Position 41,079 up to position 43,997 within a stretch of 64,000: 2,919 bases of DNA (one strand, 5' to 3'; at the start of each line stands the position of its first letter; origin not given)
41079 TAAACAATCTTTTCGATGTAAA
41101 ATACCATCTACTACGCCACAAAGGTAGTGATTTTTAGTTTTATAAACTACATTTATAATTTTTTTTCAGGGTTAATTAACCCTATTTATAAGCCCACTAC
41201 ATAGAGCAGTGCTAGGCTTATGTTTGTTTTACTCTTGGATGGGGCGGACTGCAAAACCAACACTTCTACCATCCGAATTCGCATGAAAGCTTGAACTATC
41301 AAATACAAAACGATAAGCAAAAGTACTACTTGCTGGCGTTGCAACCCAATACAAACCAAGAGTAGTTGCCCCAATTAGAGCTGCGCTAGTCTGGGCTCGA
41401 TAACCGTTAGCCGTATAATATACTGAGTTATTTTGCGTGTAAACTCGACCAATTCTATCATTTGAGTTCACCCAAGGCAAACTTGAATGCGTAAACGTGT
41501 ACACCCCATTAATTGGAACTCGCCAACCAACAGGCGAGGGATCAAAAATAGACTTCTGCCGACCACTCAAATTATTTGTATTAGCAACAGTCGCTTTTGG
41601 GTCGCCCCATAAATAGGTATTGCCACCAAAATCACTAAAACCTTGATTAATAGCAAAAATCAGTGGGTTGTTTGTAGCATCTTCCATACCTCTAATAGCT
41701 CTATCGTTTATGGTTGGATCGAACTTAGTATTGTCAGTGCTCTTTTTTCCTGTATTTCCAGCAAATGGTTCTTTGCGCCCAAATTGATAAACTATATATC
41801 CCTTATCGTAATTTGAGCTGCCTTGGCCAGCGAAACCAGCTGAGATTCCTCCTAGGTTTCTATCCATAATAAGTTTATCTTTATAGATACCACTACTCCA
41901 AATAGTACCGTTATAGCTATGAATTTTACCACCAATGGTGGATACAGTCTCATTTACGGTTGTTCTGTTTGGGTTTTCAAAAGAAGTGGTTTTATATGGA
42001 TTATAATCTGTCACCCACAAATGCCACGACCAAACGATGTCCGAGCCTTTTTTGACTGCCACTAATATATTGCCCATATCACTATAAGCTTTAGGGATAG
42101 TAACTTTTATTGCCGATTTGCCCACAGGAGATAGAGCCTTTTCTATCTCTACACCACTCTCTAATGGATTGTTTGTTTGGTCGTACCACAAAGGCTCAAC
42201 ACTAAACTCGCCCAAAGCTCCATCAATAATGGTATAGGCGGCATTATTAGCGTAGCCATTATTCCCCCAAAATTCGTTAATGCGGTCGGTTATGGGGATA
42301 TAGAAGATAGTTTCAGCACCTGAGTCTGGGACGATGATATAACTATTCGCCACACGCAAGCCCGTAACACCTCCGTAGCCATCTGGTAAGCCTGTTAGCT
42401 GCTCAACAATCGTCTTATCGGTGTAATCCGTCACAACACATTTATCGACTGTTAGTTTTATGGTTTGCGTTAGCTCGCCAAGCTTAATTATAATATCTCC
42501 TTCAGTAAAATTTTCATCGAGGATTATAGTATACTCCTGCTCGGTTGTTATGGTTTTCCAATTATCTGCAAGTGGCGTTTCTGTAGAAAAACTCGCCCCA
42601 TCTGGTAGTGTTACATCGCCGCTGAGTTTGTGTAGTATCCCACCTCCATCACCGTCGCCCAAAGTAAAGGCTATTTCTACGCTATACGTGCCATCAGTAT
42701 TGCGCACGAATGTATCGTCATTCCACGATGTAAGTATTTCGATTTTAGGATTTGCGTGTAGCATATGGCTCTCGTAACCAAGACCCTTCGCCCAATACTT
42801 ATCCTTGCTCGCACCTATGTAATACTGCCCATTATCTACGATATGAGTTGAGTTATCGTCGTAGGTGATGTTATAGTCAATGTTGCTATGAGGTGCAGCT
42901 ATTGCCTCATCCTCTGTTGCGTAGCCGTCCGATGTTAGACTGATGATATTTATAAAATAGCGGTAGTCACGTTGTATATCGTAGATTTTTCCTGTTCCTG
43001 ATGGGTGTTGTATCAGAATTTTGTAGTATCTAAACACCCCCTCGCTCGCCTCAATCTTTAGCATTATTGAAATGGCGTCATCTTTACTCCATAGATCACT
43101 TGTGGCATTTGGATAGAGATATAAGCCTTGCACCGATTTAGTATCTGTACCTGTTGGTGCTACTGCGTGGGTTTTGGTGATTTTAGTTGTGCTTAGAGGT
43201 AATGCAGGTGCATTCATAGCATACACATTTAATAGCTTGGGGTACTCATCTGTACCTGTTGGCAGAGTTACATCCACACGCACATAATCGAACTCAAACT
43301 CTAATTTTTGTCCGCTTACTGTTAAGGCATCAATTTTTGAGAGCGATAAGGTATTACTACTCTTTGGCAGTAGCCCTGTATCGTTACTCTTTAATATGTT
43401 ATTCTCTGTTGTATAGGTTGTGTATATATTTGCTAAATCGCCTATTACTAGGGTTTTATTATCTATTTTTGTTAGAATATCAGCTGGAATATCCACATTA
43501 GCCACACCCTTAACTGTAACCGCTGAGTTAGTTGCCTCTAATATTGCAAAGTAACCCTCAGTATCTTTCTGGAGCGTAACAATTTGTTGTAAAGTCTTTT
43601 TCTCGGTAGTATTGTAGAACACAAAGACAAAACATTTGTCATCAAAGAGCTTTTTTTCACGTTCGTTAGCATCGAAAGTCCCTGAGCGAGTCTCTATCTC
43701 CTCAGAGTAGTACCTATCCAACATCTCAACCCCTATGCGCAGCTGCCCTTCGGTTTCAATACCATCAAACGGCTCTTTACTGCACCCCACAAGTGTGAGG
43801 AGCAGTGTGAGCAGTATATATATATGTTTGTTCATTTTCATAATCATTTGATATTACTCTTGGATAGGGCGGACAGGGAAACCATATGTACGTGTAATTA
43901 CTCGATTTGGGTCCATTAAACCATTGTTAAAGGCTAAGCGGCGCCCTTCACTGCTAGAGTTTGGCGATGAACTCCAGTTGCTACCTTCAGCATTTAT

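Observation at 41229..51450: Three tandem giant paralogous pilin-like lipoproteins ending in a FISUMP-like domain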

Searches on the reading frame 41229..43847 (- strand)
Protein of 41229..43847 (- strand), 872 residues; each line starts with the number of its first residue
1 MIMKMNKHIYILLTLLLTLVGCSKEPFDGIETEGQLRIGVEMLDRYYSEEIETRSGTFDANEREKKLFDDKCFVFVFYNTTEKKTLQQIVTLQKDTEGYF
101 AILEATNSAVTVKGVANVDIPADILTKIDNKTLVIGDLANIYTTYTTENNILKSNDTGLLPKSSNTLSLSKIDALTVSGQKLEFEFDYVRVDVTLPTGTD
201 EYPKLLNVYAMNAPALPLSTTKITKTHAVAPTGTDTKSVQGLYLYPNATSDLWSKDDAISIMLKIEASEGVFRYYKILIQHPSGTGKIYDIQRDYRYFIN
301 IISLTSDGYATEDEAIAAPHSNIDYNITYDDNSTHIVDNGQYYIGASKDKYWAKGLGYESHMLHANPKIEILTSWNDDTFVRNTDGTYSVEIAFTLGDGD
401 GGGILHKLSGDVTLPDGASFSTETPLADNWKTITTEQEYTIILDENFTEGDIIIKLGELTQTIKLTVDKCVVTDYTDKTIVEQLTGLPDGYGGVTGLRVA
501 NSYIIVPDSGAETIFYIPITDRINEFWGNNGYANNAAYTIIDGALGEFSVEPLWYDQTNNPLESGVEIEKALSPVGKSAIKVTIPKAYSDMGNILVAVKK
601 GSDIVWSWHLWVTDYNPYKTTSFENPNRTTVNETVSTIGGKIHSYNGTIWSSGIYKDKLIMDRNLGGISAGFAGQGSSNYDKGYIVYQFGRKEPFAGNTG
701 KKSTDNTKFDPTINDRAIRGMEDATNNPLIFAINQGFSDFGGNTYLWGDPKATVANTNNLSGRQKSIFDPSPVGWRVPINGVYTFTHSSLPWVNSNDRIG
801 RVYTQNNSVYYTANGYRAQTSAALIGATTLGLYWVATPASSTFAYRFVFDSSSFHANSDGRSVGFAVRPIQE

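Call 3: search_protein_families(library=pfam, proteins=[window:41229-43847:-], max_evalue=0.01)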
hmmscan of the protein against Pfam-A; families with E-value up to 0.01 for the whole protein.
window:41229-43847:- (872 aa): 0 families

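Call 4: search_protein_families(library=ncbifam, proteins=[window:41229-43847:-], max_evalue=0.01)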
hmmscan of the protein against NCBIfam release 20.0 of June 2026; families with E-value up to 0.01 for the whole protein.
window:41229-43847:- (872 aa): 0 families

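Call 42: find_encoding_contigs(protein=window:41229-43835:-, flank=2000, max_places=3)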
Protein window:41229-43835:- (868 aa): no gene with exactly this product is on record in the collection.

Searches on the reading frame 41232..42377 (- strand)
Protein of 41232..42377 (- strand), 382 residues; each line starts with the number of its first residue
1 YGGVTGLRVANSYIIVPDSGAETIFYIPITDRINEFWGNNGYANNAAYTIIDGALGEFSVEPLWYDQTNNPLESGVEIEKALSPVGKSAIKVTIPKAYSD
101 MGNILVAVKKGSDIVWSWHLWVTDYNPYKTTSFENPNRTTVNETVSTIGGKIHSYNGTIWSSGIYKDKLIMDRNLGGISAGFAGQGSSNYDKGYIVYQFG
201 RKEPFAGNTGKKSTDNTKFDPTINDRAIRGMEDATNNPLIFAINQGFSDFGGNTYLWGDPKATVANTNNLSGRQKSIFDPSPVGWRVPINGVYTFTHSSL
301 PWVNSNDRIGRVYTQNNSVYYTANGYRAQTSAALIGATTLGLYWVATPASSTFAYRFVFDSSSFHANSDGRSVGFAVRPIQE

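Call 8: search_protein_families(library=pfam, proteins=[window:41232-42377:-], max_evalue=10)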
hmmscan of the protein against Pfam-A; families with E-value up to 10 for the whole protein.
seq(382 aa): 0 families

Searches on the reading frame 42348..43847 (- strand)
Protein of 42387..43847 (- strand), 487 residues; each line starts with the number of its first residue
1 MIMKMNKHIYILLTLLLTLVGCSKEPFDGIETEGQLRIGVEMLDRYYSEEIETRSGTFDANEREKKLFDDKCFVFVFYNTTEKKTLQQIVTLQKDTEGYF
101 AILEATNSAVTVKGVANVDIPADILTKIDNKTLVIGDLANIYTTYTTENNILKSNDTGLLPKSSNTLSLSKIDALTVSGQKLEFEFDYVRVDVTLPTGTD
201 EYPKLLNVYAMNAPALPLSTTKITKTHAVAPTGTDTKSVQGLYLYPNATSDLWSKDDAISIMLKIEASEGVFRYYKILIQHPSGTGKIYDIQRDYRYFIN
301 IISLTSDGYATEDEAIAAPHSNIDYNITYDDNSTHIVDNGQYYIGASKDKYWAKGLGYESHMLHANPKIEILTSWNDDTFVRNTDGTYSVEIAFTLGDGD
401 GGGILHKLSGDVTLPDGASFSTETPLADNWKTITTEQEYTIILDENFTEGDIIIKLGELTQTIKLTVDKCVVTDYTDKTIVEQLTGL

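Call 26: find_homologous_proteins(query=window:42387-43847:-, max_evalue=0.001)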
Query seq(487 aa) (487 aa): 1 proteins with E <= 0.001 among 8000 candidates.
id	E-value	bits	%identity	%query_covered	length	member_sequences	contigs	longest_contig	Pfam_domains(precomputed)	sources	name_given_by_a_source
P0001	4.7e-80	288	62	46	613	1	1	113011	-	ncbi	-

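Call 48: predict_structure(alignment_id=A3)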
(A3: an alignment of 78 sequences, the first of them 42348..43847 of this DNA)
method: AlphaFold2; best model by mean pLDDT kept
length: 500 residues; sequences in the alignment: 78
mean_pLDDT: 85.4   pTM: 0.71
mean pLDDT of the five models: 85.4, 85.3, 84.9, 84.5, 83.8
residues with pLDDT >= 90: 274; 70-90: 153; 50-70: 50; < 50: 23
segments of 3 or more residues with pLDDT < 50: 1-3, 46-57, 492-494, 496-500
pLDDT, mean of each block of 10 residues (from residue 1): 61 81 56 83 56 50 91 97 94 92 97 97 96 94 95 96 96 93 94 88 93 93 96 91 87 83 96 96 82 91 93 94 85 69 86 87 83 68 93 85 80 96 74 81 95 93 93 80 71 47
secondary structure, 60 per line:
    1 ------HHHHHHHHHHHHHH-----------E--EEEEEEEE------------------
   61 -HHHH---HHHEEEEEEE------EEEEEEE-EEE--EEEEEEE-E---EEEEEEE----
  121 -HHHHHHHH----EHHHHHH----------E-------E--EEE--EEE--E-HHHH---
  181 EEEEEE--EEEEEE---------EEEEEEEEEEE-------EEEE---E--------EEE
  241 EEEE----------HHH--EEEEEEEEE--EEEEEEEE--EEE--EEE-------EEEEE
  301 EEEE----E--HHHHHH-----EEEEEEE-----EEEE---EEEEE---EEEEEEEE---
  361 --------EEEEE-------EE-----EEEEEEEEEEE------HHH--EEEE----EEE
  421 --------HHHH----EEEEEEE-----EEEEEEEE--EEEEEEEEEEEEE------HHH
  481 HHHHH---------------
elements in order: H7-20 E35-42 H62-65 E72-78 E85-91 E93-95 E98-104 E110-116 H122-129 H135-140 E162-164 E167-169 H174-177 E181-186 E189-194 E204-214 E222-225 E238-244 E260-268 E271-278 E281-283 E286-288 E296-304 H312-317 E323-329 E335-338 E342-346 E350-357 E369-373 E388-398 E410-413 E418-420 H429-432 E437-443 E449-456 E459-471 H478-485

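Call 50: fold_search(model_id=the predicted structure, library=pdb)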
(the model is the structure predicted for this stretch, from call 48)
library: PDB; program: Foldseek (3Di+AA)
matches with E <= 10: 1307; with E <= 0.001: 40
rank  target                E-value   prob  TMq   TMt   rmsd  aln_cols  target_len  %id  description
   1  5nf4_A                1.2e-10  1.00  0.35  0.55   5.9       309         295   11  The tip fimbrial protein Mfa3 from Porphyromonas gingivalis with C-terminal truncation. (released 2018-02-07)
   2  3liu_A                2.7e-10  1.00  0.34  0.43  10.3       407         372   13  Crystal structure of Putative cell adhesion protein (YP_001304840.1) from Parabacteroides distasonis ATCC 8503 at 2.05 (released 2010-02-09)
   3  3liu_B                3.8e-10  1.00  0.32  0.41   9.9       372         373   14  Crystal structure of Putative cell adhesion protein (YP_001304840.1) from Parabacteroides distasonis ATCC 8503 at 2.05 (released 2010-02-09)
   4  6jzk_A                1.7e-09  1.00  0.34  0.46   8.5       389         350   10  Structure of FimA type-1 (FimA1) prepilin of the type V major fimbrium (released 2020-04-15)
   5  6jzk_B                9.0e-09  1.00  0.34  0.46   8.3       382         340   11  Structure of FimA type-1 (FimA1) prepilin of the type V major fimbrium (released 2020-04-15)
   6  3up6_B                7.2e-08  1.00  0.31  0.44   9.5       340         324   12  Crystal structure of a putative cell adhesion protein (BACOVA_04078) from Bacteroides ovatus ATCC 8483 at 2.80 A resol (released 2011-12-21)
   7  4k4k_B                1.6e-07  1.00  0.32  0.55   7.3       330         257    9  Crystal structure of a putative cell adhesion protein (BACUNI_00621) from Bacteroides uniformis ATCC 8492 at 1.67 A re (released 2013-05-01)
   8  4gpv_B                1.8e-07  1.00  0.33  0.48   7.5       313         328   12  Crystal structure of a putative cell adhesion protein (BACEGG_00536) from Bacteroides eggerthii DSM 20697 at 1.67 A re (released 2012-09-19)
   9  3up6_A                3.2e-07  1.00  0.30  0.43   9.2       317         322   14  Crystal structure of a putative cell adhesion protein (BACOVA_04078) from Bacteroides ovatus ATCC 8483 at 2.80 A resol (released 2011-12-21)
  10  4rdb                  4.2e-07  1.00  0.32  0.49   7.6       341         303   11  Crystal structure of an immunoreactive 32 kDa antigen PG49 (PG_0181) from Porphyromonas gingivalis W83 at 1.45 A resolut (released 2014-12-03)
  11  4gpv_A                5.8e-07  1.00  0.34  0.49   8.1       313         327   13  Crystal structure of a putative cell adhesion protein (BACEGG_00536) from Bacteroides eggerthii DSM 20697 at 1.67 A re (released 2012-09-19)
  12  4k4k_A                6.1e-07  1.00  0.32  0.56   6.8       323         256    9  Crystal structure of a putative cell adhesion protein (BACUNI_00621) from Bacteroides uniformis ATCC 8492 at 1.67 A re (released 2013-05-01)
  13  4q98                  9.4e-07  1.00  0.32  0.42   9.0       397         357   12  Crystal structure of a fimbrilin (fimA) from Porphyromonas gingivalis W83 at 1.30 A resolution (PSI Community Target, Na (released 2014-06-04)
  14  5nf3                  4.9e-06  1.00  0.31  0.31   9.1       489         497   10  The fimbrial shaft protein Mfa1 from Porphyromonas gingivalis-C-terminal deletion (released 2018-02-07)
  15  3r4r_B                1.8e-05  1.00  0.28  0.48   8.0       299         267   15  Crystal structure of a fimbrial assembly protein (BDI_3522) from Parabacteroides distasonis ATCC 8503 at 2.38 A resolu (released 2011-03-30)
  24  5nfi                  7.5e-05  1.00  0.27  0.41   8.0       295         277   10  The fimbrial anchor protein Mfa2 from Porphyromonas gingivalis (released 2018-02-07)
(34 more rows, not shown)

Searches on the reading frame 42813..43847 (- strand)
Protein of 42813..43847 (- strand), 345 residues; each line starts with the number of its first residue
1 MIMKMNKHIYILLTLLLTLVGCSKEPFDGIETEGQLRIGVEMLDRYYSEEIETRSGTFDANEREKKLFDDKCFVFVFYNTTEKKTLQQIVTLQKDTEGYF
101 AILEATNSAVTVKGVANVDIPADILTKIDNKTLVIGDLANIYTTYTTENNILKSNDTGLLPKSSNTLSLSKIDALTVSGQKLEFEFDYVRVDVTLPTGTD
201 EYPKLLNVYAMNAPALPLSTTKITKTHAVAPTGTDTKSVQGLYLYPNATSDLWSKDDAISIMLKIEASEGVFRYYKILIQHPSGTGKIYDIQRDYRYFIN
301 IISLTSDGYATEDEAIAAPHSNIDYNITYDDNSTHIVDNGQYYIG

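Call 8: search_protein_families(library=pfam, proteins=[window:42813-43847:-], max_evalue=10)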
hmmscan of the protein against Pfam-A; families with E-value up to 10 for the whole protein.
seq(345 aa): 0 families

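Call 38: search_protein_representatives(alignment_id=A2)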
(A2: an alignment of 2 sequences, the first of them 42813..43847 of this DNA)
Query: 2 sequences, 407 profile positions. Proteins with E-value up to 0.001 (for the whole library): 318; up to 1e-10: 41; up to 1e-30: 13. The best 150 are listed.
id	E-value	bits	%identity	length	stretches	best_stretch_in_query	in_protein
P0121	2.3e-173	593.4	-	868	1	5-405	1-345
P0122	3.4e-108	378.8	-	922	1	3-406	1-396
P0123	6.5e-76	272.4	-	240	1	21-253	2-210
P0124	2.1e-67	244.5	-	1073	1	13-404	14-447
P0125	3.7e-66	240.3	-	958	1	5-404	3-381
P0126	2.4e-62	227.7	-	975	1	6-402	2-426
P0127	5.1e-60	220.1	-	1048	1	5-401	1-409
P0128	4.6e-48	180.7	-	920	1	9-406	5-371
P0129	8.4e-48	179.9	-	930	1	1-404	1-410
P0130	1.1e-44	169.6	-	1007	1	15-403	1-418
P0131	1.6e-40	155.9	-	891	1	36-404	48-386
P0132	1.5e-35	139.5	-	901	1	9-402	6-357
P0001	2.0e-33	132.5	-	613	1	313-406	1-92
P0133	2.1e-29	119.3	-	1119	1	13-401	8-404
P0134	1.1e-28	116.9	-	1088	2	158-406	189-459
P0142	2.0e-18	83.1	-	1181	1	2-401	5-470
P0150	3.5e-13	65.9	-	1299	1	8-406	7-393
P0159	5.1e-11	58.7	-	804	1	272-402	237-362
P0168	3.2e-10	56.1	-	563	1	7-404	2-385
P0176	1.5e-09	53.8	-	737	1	276-403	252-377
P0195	1.0e-08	51.1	-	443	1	249-401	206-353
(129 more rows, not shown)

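Call 39: search_protein_families(library=pfam, proteins=[P0121, P0124, P0126, P0133, P0142, P0150, P0168, P0159, P0176, P0195], max_evalue=0.01)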
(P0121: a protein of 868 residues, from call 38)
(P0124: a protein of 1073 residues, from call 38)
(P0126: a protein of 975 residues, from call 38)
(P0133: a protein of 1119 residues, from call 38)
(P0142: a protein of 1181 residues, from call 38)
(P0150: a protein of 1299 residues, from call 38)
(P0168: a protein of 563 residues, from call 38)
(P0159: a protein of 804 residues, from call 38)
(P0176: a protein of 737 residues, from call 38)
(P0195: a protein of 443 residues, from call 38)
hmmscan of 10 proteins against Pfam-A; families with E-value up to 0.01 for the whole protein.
P0121 (868 aa): 0 families

P0124 (1073 aa): 0 families

P0126 (975 aa): 0 families

P0133 (1119 aa): 1 family
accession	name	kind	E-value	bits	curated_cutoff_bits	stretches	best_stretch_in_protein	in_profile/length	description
PF15495.12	Fimbrillin_C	-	0.001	19.9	27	1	328-385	6-74/84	Major fimbrial subunit protein type IV, Fimbrillin, C-terminal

P0142 (1181 aa): 0 families

P0150 (1299 aa): 1 family
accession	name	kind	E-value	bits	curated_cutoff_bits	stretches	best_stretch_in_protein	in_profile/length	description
PF06321.17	P_gingi_FimA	-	0.00054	20.6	21.4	1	59-206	15-129/153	Major fimbrial subunit protein (FimA)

P0168 (563 aa): 0 families

P0159 (804 aa): 0 families

P0176 (737 aa): 0 families

P0195 (443 aa): 0 families

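Call 58: search_protein_families(library=ncbifam, proteins=[window:42813-43847:-], max_evalue=5)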
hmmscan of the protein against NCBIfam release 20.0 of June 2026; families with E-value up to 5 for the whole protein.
window:42813-43847:- (345 aa): 0 families

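Call 79: find_encoding_contigs(protein=P0125, flank=10000, max_places=2)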
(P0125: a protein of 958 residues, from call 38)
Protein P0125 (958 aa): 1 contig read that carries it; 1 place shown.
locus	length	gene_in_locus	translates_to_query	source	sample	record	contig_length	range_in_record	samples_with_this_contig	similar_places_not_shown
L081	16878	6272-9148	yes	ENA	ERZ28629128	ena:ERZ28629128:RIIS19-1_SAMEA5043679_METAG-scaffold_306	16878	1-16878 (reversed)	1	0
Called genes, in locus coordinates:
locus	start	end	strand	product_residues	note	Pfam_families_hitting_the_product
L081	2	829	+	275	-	?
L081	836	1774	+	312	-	PF17145:DUF5119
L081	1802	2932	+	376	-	PF13149:Mfa_like_1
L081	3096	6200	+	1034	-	PF13149:Mfa_like_1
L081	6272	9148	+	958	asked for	-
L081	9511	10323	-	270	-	PF01182:Glucosamine_iso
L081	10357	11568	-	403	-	PF00753:Lactamase_B, PF19583:ODP, PF00258:Flavodoxin_1, PF12724:Flavodoxin_5 (weak)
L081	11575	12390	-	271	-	PF01790:LGT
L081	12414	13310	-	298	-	PF01408:GFO_IDH_MocA, PF02629:CoA_binding (weak), PF03447:NAD_binding_3 (weak), PF16654:DAPDH_C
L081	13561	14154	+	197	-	PF01330:RuvA_N, PF00633:HHH (faint), PF14520:HHH_5, PF07499:RuvA_C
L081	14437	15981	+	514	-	PF00512:HisKA, PF02518:HATPase_c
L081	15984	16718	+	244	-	PF00072:Response_reg, PF00486:Trans_reg_C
